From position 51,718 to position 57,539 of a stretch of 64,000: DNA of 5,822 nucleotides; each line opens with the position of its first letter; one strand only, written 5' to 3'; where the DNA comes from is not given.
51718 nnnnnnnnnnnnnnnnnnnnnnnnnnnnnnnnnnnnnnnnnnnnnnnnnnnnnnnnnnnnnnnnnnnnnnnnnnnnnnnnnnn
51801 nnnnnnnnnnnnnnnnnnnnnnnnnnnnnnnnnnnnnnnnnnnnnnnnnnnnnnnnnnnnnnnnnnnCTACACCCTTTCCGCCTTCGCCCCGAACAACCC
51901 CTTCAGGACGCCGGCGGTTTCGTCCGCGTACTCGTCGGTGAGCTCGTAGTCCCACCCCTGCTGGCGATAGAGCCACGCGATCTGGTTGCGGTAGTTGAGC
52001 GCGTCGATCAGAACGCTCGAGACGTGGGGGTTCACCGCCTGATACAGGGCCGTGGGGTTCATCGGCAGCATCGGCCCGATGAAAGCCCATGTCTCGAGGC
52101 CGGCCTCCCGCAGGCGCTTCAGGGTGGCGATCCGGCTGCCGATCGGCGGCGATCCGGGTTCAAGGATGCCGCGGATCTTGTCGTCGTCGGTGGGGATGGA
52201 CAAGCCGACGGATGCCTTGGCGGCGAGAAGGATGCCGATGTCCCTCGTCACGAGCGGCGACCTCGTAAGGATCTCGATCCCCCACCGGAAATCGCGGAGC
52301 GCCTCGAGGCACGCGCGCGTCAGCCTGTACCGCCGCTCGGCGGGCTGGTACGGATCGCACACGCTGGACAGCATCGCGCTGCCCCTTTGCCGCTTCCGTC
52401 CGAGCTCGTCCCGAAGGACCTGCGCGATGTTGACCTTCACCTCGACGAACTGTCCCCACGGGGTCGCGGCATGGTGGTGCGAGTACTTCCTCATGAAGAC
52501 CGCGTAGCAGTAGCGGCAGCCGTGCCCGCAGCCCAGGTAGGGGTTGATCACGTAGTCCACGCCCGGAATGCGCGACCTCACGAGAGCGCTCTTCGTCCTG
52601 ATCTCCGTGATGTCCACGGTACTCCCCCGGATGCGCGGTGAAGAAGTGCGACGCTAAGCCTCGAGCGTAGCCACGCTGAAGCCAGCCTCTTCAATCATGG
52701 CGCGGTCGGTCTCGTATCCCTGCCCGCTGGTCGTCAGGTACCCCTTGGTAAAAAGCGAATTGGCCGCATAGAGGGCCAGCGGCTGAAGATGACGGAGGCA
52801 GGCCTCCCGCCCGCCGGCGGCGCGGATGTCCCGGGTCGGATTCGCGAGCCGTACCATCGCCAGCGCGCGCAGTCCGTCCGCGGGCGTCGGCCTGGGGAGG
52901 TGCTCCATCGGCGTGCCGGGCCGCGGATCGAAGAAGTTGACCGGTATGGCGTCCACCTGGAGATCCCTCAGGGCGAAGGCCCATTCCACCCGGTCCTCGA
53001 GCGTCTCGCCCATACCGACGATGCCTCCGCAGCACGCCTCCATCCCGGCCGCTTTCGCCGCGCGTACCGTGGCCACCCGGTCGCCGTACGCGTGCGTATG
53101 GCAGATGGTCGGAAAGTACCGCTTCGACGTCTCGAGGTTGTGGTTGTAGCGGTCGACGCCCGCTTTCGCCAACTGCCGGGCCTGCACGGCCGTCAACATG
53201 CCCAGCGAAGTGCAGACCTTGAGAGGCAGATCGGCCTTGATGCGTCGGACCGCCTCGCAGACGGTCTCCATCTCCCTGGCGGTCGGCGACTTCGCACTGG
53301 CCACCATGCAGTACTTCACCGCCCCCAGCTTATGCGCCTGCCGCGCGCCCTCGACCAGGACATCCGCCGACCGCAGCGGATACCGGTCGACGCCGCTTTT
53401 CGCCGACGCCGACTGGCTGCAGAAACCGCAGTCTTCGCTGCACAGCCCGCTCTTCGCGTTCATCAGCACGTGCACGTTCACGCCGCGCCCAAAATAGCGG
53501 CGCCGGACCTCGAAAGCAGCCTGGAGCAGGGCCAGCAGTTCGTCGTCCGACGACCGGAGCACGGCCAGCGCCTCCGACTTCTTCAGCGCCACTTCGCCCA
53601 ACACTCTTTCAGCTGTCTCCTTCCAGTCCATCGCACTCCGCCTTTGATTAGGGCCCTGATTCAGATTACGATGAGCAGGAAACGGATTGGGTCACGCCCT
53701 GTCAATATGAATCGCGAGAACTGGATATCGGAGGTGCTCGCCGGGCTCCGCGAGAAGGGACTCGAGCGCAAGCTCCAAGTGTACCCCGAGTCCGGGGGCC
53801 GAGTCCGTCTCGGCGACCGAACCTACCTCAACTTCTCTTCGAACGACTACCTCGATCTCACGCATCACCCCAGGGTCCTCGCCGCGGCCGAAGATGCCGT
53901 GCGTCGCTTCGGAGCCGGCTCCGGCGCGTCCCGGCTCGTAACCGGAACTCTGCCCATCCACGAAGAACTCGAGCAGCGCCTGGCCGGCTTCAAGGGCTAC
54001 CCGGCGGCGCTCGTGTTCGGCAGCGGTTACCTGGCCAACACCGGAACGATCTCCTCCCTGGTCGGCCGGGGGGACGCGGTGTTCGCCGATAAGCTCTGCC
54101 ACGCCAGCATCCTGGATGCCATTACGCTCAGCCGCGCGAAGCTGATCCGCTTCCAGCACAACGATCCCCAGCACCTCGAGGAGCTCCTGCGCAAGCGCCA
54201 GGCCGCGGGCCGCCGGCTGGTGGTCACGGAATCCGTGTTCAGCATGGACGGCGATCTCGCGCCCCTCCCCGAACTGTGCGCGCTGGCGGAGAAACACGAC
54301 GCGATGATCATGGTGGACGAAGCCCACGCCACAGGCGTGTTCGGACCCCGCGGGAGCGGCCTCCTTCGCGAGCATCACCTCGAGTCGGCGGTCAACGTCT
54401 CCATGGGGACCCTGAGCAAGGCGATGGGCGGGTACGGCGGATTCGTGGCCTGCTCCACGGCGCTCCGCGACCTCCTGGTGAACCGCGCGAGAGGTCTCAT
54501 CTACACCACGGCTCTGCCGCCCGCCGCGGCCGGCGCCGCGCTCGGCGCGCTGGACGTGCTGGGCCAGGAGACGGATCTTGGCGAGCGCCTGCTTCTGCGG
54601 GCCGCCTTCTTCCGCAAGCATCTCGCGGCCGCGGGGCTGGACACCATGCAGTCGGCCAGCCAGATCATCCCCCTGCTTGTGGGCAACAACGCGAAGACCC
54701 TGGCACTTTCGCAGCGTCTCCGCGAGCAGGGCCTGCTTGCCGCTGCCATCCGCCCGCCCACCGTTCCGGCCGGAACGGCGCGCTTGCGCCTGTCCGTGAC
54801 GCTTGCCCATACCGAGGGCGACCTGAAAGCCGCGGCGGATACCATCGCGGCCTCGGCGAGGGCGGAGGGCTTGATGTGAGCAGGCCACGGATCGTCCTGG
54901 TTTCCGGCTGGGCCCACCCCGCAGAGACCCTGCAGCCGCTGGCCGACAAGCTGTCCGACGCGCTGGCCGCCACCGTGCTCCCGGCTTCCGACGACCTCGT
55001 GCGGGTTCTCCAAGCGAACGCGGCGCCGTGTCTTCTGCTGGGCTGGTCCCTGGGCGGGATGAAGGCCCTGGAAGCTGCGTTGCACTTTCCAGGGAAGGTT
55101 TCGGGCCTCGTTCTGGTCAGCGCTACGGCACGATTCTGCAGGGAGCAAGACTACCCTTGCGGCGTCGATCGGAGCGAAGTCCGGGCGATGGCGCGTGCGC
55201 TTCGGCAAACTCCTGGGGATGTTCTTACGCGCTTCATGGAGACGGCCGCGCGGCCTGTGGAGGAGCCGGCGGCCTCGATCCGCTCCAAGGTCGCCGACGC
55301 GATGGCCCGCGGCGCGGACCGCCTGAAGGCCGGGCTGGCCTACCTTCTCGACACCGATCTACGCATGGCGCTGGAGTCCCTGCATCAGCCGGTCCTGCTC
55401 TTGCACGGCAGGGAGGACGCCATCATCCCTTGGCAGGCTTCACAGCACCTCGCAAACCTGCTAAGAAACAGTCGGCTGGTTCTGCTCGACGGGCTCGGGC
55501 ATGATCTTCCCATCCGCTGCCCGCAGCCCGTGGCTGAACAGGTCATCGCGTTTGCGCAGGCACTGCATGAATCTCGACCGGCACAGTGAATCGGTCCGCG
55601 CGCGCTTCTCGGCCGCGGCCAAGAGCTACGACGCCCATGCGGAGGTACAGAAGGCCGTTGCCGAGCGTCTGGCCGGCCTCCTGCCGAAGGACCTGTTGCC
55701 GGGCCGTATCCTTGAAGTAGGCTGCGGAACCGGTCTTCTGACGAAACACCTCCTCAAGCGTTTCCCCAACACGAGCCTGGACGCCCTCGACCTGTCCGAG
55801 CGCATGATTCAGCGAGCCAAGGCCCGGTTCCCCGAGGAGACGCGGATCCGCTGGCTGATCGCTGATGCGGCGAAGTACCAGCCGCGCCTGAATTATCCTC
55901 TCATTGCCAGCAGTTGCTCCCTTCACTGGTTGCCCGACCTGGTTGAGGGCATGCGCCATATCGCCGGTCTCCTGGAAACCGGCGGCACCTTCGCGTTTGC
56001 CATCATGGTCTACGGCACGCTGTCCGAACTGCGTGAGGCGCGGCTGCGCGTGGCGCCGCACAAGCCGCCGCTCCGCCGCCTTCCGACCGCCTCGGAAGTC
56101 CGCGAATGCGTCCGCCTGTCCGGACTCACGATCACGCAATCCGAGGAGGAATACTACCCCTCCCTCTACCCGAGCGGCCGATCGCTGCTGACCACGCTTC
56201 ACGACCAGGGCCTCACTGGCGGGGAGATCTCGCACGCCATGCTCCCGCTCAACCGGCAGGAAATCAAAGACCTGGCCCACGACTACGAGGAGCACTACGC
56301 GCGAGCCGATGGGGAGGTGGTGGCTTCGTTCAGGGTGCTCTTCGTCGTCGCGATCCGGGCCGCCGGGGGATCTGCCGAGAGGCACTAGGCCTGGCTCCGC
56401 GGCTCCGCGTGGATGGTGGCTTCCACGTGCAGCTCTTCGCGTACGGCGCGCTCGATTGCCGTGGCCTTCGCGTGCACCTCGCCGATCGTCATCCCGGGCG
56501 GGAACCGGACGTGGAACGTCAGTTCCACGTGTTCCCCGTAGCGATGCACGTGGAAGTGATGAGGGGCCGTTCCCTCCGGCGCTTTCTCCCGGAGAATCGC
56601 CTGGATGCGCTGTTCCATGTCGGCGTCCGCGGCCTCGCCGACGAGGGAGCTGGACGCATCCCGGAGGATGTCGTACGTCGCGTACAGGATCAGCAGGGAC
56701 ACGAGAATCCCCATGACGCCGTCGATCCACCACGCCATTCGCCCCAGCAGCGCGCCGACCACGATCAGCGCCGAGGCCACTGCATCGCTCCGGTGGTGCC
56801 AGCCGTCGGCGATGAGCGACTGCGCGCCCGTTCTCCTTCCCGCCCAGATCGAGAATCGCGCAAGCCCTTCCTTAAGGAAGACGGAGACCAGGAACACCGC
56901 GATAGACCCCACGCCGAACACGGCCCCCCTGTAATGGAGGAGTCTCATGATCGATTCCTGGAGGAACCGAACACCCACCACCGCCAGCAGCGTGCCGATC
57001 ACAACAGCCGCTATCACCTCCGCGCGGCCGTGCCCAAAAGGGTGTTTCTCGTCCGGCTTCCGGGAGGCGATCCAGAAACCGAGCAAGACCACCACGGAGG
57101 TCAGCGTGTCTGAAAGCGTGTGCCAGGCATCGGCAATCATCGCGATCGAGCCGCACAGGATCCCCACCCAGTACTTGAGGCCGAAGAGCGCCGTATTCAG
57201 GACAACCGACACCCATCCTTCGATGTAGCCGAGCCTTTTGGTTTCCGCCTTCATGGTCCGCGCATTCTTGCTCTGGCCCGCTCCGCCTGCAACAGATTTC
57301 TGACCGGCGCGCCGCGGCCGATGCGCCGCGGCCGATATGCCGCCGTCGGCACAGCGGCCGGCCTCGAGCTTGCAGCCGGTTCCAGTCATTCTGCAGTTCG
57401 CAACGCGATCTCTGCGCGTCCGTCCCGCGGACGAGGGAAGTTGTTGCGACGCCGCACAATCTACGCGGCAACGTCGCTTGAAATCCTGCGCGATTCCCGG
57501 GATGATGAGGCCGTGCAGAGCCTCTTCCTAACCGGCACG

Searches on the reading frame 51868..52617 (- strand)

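Call 37: search_protein_families(library=pfam, proteins=[window:51868-52617:-], max_evalue=0.001)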
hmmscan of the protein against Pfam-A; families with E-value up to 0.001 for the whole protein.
window:51868-52617:- (249 aa): 1 family
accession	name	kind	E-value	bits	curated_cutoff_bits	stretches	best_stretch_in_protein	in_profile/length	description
PF04055.27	Radical_SAM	-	2.4e-09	38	29.5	1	24-186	1-154/166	Radical SAM superfamily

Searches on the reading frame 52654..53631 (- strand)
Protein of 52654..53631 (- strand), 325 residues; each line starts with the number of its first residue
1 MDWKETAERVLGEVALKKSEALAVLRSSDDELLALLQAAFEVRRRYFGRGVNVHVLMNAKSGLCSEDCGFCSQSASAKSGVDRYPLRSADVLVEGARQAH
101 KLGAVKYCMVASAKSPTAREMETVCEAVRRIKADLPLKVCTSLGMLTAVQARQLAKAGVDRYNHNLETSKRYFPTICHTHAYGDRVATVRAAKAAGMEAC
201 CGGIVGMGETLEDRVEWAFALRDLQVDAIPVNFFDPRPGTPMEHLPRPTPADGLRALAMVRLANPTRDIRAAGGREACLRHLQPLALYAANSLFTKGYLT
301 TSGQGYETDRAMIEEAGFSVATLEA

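Call 37: search_protein_families(library=pfam, proteins=[window:52654-53631:-], max_evalue=0.001)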
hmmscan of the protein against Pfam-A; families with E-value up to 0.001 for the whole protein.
window:52654-53631:- (325 aa): 2 families
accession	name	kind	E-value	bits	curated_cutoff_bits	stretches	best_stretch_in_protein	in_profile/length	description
PF04055.27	Radical_SAM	-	1.9e-22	80.6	29.5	1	63-217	6-162/166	Radical SAM superfamily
PF06968.18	BATS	-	2.1e-20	73.1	22.2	1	230-318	1-87/88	Biotin and Thiamin Synthesis associated domain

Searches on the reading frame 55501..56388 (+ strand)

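Call 37: search_protein_families(library=pfam, proteins=[window:55501-56388:+], max_evalue=0.001)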
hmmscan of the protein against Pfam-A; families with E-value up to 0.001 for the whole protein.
window:55501-56388:+ (295 aa): 9 families
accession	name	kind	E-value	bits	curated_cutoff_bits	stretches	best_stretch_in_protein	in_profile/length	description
PF08242.18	Methyltransf_12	-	5.9e-19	69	30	1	71-164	1-98/98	Methyltransferase domain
PF13649.12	Methyltransf_25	-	9.9e-18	65.1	27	1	70-162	1-97/97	Methyltransferase domain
PF13489.12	Methyltransf_23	-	1.1e-14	54.9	27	1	48-213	4-163/164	Methyltransferase domain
PF08241.18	Methyltransf_11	-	2.9e-14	53.9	21.2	1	71-166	1-95/95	Methyltransferase domain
PF13847.12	Methyltransf_31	-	1.9e-08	34.5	27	1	69-177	6-118/145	Methyltransferase domain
PF00398.26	RrnaAD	-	1.2e-06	28.3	24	1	69-130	33-92/263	Ribosomal RNA adenine dimethylase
PF05401.17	NodS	-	3.6e-06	27.4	24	1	67-166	44-144/201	Nodulation protein S (NodS)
PF01209.24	Ubie_methyltran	-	6e-06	26.2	20.1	1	43-165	29-150/233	ubiE/COQ5 methyltransferase family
PF05175.20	MTS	-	1.3e-05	25.4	23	1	57-112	23-77/170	Methyltransferase small domain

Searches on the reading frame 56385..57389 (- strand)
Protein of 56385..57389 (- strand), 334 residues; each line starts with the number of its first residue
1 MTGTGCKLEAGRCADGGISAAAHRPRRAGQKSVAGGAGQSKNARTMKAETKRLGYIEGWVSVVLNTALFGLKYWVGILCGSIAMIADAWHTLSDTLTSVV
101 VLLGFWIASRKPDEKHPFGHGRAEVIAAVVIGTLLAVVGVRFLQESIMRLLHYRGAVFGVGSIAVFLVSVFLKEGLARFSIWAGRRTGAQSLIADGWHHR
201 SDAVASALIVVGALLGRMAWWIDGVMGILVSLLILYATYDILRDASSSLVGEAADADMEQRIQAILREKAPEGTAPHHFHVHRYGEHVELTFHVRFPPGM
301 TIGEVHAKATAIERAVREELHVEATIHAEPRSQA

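Call 37: search_protein_families(library=pfam, proteins=[window:56385-57389:-], max_evalue=0.001)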
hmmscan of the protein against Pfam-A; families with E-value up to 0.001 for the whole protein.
window:56385-57389:- (334 aa): 2 families
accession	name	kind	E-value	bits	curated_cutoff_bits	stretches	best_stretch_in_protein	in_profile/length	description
PF01545.26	Cation_efflux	-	1.1e-46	159.5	26.6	1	59-250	2-198/198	Cation efflux family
PF16916.11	ZT_dimer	-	4.2e-13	49.5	26.7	1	255-330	2-77/78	Dimerisation domain of Zinc Transporter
